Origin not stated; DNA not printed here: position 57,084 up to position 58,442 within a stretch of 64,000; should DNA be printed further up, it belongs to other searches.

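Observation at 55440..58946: Orphan type IVb-like pilus locus: four paralogous long-leader prepilins (G|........) plus a BfpE/TcpE-like platform protein, but no ATPase, secretin or prepilin peptidase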

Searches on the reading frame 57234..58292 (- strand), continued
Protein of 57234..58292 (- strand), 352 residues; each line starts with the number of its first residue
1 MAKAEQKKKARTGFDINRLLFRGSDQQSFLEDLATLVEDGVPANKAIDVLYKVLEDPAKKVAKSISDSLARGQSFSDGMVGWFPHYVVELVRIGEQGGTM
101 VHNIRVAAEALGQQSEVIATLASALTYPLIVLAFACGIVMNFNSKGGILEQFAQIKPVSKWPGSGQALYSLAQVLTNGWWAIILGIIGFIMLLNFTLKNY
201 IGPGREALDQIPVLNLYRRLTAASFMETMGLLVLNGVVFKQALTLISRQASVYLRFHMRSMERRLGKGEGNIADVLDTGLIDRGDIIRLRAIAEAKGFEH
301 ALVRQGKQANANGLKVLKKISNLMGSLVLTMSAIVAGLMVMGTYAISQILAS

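Call 65: search_dna_similar(query=P0171, collection=plasmids, mode=protein, max_evalue=1e-20, max_rows=40, rows=spread)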
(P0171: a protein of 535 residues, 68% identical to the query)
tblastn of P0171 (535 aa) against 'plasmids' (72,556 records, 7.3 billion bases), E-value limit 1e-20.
Records with a match: 4071; places in all: 4198; records where one place covers at least 80% of the query: 116.
Best place of each record, by identity: <60% 4071.
By first word of the organism name: Escherichia 2203; Salmonella 518; Pseudomonas 189; Vibrio 144; Shigella 142; Ralstonia 122; Serratia 97; Klebsiella 75; Burkholderia 69; Enterobacter 49; and 142 more.
By predicted mobility (MOB-suite, as given by PLSDB): conjugative 2652; non-mobilizable 902; mobilizable 517.
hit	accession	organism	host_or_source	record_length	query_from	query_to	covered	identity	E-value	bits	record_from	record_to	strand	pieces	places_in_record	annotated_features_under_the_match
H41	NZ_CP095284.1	Aeromonas hydrophila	Homo sapiens,ascites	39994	31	532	94%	30.6%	1e-52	200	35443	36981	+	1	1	ATPase, T2SS/T4P/T4SS family | type II secretion system F family protein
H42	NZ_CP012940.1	Ralstonia solanacearum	plantain,cell culture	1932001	67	493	80%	33.3%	2e-45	179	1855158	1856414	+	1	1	none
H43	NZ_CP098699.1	Yersinia ruckeri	Salmo salar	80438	91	510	79%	32.1%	7e-53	201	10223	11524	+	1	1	ATPase, T2SS/T4P/T4SS family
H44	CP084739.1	Ralstonia solanacearum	sunflower,cell culture,stem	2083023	107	493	72%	33.8%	9e-46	180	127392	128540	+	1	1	GspE/PulE family protein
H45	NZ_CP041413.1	Escherichia coli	goat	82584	105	504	75%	32.6%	3e-52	199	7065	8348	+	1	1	ATPase, T2SS/T4P/T4SS family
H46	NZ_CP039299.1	Escherichia coli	pig,Single colony culture,feces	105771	105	504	75%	32.6%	3e-52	199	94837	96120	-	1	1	ATPase, T2SS/T4P/T4SS family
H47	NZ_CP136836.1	Citrobacter koseri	Homo sapiens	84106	105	504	75%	32.6%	3e-52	199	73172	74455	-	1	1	ATPase, T2SS/T4P/T4SS family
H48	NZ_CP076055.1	Escherichia coli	Cell culture,Transcojugate labstrain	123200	105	504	75%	32.6%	3e-52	199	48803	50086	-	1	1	ATPase, T2SS/T4P/T4SS family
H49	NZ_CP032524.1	Shigella sonnei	-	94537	105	504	75%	32.6%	4e-52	199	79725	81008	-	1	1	ATPase, T2SS/T4P/T4SS family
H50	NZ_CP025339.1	Salmonella enterica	Sus scrofa domesticus,sick pig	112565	105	504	75%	32.3%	8e-52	197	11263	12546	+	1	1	ATPase, T2SS/T4P/T4SS family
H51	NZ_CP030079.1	Enterobacter hormaechei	Homo sapiens,sptum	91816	106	504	75%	32.2%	5e-46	181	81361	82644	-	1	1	ATPase, T2SS/T4P/T4SS family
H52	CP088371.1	Escherichia coli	Homo sapiens,blood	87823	105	504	75%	31.9%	6e-53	201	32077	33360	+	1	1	tadA: Flp pilus assembly complex ATPase component TadA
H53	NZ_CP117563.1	Escherichia albertii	Columba livia,whole organism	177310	96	504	76%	31.1%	5e-38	157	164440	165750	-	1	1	ATPase, T2SS/T4P/T4SS family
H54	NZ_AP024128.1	Escherichia coli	Bos taurus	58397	108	514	76%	31.0%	3e-45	178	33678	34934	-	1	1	ATPase, T2SS/T4P/T4SS family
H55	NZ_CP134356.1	Escherichia coli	Homo sapiens,urine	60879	108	514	76%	31.0%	3e-45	178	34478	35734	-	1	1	ATPase, T2SS/T4P/T4SS family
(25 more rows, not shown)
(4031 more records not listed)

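Call 66: find_encoding_contigs(protein=P0123, flank=3000, max_places=10)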
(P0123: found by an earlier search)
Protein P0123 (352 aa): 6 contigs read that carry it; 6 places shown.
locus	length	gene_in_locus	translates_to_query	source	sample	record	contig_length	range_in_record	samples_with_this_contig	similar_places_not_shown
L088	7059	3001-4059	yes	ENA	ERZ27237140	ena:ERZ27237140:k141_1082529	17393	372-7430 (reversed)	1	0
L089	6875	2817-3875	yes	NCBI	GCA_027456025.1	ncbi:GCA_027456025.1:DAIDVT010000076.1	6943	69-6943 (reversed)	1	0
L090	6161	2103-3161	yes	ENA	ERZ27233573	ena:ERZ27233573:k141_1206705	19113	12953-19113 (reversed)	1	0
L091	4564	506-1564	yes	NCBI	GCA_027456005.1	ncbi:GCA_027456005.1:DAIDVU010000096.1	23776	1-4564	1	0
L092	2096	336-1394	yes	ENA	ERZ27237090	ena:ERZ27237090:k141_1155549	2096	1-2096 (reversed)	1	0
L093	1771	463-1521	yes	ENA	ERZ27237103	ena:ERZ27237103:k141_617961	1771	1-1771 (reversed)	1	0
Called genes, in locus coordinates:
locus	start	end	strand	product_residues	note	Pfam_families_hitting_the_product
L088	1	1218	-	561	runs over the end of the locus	PF03485:Arg_tRNA_synt_N, PF00750:tRNA-synt_1d, PF05746:DALR_1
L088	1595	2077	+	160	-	-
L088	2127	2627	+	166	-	-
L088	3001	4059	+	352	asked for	PF00482:T2SSF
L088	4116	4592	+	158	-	-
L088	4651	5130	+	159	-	-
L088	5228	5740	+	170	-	-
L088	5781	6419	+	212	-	-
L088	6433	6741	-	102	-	PF04358:DsrC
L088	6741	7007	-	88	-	PF04077:DsrH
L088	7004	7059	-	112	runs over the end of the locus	PF02635:DsrE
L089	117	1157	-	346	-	-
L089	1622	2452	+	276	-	PF02498:Bro-N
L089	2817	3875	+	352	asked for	PF00482:T2SSF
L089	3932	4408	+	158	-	-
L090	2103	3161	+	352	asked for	PF00482:T2SSF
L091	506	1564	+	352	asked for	PF00482:T2SSF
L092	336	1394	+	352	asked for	PF00482:T2SSF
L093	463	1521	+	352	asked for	PF00482:T2SSF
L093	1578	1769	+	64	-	?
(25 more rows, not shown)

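Call 67: find_encoding_contigs(protein=P0384, flank=4000, max_places=10)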
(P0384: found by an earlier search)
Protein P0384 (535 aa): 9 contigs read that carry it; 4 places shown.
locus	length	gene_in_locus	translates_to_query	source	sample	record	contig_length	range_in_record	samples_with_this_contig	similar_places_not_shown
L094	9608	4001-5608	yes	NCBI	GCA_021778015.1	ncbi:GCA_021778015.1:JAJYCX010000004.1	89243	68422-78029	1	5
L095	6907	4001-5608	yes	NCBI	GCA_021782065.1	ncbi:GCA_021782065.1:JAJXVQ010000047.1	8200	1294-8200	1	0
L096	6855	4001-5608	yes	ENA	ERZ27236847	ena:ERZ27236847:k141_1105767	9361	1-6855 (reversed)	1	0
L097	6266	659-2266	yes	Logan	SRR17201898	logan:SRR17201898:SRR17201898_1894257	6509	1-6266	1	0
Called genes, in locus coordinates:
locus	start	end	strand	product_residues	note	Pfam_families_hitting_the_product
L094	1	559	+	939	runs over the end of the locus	PF16078:2-oxogl_dehyd_N, PF00676:E1_dh, PF02779:Transket_pyr, PF16870:OxoGdeHyase_C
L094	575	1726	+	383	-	PF00364:Biotin_lipoyl, PF25997:BSH_YhbJ (faint), PF02817:E3_binding, PF00198:2-oxoacid_dh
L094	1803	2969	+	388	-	PF01071:GARS_A (faint), PF08442:ATP-grasp_2, PF13549:ATP-grasp_5, PF24948:Citrate_synth_N, PF00549:Ligase_CoA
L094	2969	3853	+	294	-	PF02629:CoA_binding, PF13607:Succ_CoA_lig, PF00549:Ligase_CoA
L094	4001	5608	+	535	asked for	PF00437:T2SSE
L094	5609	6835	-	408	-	PF07690:MFS_1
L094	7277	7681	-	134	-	PF07963:N_methyl, PF16732:ComP_DUS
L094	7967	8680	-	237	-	-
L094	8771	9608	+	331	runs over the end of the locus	PF04381:RdgC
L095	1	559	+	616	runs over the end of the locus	?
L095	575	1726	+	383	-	PF00364:Biotin_lipoyl, PF25997:BSH_YhbJ (faint), PF02817:E3_binding, PF00198:2-oxoacid_dh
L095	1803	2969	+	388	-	PF01071:GARS_A (faint), PF08442:ATP-grasp_2, PF13549:ATP-grasp_5, PF24948:Citrate_synth_N, PF00549:Ligase_CoA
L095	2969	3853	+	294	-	PF02629:CoA_binding, PF13607:Succ_CoA_lig, PF00549:Ligase_CoA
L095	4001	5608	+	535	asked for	PF00437:T2SSE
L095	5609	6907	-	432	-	?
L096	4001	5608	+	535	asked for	PF00437:T2SSE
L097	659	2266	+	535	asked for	PF00437:T2SSE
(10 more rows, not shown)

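Call 86: search_protein_representatives(alignment_id=A7)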
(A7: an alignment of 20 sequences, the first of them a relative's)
Query: 20 sequences, 559 profile positions. Proteins with E-value up to 0.001 (for the whole library): 10186; up to 1e-10: 3957; up to 1e-30: 1132. The best 150 are listed.
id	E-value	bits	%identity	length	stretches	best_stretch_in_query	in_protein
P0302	4.6e-248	840.5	-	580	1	6-559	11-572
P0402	1.4e-206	703.5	-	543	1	8-550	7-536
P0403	9.2e-192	654.6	-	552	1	3-555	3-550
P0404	1.4e-191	654.0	-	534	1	1-551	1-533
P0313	1.1e-182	624.7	-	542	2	7-438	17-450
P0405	9.8e-180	614.9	-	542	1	4-548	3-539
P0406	2.6e-169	580.5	-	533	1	12-549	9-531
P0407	1.0e-164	565.3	-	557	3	87-441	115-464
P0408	1.8e-159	548.0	-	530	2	7-439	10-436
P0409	8.8e-158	542.4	-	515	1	6-547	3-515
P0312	2.5e-157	540.9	-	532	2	1-440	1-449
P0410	6.6e-156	536.2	-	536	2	6-436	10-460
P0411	9.4e-155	532.4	-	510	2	7-436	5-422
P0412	2.6e-150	517.8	-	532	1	1-550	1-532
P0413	2.3e-149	514.7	-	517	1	4-549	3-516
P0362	7.4e-123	427.1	-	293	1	267-557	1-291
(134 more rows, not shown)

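Call 87: list_cluster_members(proteins=[P0402, P0403, P0404, P0405, P0406, P0407, P0408, P0409, P0410, P0302])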
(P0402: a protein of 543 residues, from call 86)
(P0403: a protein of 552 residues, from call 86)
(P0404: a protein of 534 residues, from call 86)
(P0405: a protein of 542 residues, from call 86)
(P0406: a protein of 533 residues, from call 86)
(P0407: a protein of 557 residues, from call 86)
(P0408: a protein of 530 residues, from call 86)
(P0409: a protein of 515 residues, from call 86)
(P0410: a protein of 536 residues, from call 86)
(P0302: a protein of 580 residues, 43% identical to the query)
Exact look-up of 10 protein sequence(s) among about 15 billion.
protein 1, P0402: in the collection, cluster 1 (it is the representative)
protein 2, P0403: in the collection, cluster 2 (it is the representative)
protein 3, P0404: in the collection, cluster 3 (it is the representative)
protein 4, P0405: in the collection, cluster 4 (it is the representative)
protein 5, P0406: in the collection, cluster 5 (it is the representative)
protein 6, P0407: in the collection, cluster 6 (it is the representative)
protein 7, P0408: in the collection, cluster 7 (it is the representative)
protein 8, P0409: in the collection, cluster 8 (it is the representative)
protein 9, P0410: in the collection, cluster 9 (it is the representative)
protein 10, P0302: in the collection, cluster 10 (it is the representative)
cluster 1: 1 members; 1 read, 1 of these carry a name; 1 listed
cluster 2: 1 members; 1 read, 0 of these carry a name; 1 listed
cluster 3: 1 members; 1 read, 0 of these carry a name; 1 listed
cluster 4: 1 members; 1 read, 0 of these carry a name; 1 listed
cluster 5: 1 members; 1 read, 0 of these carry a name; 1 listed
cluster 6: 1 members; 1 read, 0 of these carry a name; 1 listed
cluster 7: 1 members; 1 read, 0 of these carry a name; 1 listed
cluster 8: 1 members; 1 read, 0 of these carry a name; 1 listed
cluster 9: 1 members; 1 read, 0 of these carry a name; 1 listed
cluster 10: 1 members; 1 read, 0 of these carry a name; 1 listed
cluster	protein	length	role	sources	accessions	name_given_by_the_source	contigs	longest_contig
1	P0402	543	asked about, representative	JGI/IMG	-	type IVB pilus formation R64 PilN family outer membrane protein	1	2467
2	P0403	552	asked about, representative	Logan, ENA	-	-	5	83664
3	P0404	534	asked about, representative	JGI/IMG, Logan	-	-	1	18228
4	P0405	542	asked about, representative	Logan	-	-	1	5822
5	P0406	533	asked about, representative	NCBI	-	-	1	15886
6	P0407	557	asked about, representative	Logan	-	-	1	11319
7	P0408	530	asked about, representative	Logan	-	-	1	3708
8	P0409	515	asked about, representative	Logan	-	-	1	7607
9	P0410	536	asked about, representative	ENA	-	-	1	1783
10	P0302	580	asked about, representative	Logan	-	-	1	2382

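Call 88: search_solved_structures(query=P0171, max_evalue=1e-20)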
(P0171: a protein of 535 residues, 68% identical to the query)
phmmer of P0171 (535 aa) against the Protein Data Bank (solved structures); distinct sequences matched with E-value up to 1e-20: 20.
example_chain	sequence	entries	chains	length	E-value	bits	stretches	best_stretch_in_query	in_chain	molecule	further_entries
1p9r_A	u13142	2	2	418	7e-60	206.3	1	115-496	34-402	General secretion pathway protein E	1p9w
4ksr_A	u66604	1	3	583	1.4e-59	205.4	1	116-498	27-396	Type II secretion system protein E, Hemolysin-coregulated protein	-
4kss_A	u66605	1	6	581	1.6e-59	205.2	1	116-496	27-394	Type II secretion system protein E, hemolysin-coregulated protein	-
4pht_A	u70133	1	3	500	1.8e-58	201.7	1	112-475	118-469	General secretory pathway protein E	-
5oiu_A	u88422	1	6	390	1.8e-53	185.2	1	112-494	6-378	Type IV pilus assembly protein PilF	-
5it5_F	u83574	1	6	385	3.6e-53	184.2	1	113-494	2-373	ATP binding motif-containing protein PilF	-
6ejf_A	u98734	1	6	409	3.9e-53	184.1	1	113-494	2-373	Type IV pilus assembly protein PilF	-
6f8l_G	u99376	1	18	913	5.5e-53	183.6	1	106-494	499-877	Type IV pilus assembly protein PilF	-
5zfr_A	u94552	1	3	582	4.1e-46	160.9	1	91-495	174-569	Type IV pilus biogenesis ATPase PilB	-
6olj_C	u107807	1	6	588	4.7e-46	160.7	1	115-495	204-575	Type IV pilus biogenesis ATPase PilB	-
5tsg_B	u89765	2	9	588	1.4e-45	159.1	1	115-495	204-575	Type IV pilus biogenesis ATPase PilB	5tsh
3jc8_Ba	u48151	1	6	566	5.9e-45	157.1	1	116-452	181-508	Type IV-A pilus assembly ATPase PilB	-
8dze_A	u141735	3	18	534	1.6e-39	139.2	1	97-516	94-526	BfpD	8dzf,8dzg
3jvu_A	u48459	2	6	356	2.2e-28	102.4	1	199-370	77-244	Twitching mobility protein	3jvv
2ewv_A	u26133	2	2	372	3e-27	98.7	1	243-372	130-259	twitching motility protein PilT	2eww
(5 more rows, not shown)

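Call 89: find_encoding_contigs(protein=P0291, flank=10000, max_places=5)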
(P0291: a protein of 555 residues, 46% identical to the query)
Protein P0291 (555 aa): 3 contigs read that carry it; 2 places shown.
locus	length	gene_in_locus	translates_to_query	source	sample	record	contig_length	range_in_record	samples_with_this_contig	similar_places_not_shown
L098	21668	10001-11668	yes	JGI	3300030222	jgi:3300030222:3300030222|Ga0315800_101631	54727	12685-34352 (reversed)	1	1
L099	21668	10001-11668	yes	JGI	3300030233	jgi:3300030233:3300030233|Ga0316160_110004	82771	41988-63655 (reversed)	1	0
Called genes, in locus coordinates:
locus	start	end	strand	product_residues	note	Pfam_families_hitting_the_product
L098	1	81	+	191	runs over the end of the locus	PF05137:PilN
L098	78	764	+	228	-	PF04350:PilO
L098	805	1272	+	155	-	PF04351:PilP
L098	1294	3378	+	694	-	PF11741:AMIN, PF21305:type_II_gspD_N0 (weak), PF07660:STN, PF03958:Secretin_N, PF00263:Secretin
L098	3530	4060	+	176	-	PF13189:Cytidylate_kin2 (faint), PF13238:AAA_18, PF01202:SKI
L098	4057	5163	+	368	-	PF01761:DHQ_synthase, PF13685:Fe-ADH_2 (weak), PF24621:DHQS_C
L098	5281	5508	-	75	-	-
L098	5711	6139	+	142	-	PF03061:4HBT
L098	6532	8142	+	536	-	PF00931:NB-ARC (weak), PF13191:AAA_16 (weak), PF13401:AAA_22, PF05036:SPOR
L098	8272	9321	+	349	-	PF01208:URO-D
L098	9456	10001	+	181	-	-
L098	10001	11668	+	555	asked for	PF00263:Secretin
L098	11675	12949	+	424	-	-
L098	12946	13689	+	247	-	-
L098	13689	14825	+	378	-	PF07228:SpoIIE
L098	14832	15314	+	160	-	PF20221:DUF6580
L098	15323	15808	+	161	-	PF00300:His_Phos_1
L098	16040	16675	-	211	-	-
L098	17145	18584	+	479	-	PF00854:PTR2, PF07690:MFS_1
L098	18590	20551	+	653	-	PF00753:Lactamase_B, PF12706:Lactamase_B_2 (faint), PF14863:Alkyl_sulf_dimr, PF14864:Alkyl_sulf_C, PF02036:SCP2 (weak)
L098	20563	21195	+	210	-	PF01914:MarC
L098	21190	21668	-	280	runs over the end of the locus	-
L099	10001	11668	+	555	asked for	PF00263:Secretin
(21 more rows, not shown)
